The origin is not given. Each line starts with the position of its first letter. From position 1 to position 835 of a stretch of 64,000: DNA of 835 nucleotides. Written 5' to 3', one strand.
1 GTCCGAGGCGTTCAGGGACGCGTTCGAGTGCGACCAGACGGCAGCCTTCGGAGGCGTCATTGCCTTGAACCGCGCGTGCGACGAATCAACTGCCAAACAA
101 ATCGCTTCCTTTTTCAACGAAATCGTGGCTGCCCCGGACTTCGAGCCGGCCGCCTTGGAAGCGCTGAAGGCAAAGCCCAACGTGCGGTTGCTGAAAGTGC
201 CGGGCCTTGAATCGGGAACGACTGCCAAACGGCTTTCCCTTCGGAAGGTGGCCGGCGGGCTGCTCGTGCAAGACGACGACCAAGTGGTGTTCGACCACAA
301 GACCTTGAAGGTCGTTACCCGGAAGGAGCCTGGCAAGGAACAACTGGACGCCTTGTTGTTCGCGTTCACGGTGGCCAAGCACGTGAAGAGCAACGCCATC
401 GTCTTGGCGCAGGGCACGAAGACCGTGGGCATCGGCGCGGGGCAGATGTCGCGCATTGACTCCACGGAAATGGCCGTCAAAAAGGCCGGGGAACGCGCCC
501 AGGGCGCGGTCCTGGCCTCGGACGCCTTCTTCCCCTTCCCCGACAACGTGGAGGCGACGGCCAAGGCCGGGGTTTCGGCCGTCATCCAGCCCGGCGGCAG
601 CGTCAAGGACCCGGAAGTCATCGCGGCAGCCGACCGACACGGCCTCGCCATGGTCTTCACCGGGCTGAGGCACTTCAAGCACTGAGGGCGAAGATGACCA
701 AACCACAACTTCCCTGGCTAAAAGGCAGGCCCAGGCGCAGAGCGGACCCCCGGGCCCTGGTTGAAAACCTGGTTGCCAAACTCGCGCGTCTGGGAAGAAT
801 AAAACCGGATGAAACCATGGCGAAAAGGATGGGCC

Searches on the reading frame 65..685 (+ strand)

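Call 46: search_protein_families(library=pfam, proteins=[window:65-685:+], max_evalue=0.0001)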
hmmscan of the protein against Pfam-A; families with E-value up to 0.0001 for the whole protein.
window:65-685:+ (206 aa): 1 family
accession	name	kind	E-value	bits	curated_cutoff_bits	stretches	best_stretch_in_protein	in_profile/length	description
PF01808.24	AICARFT_IMPCHas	-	4.5e-46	158.2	25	1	1-140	174-311/311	AICARFT/IMPCHase bienzyme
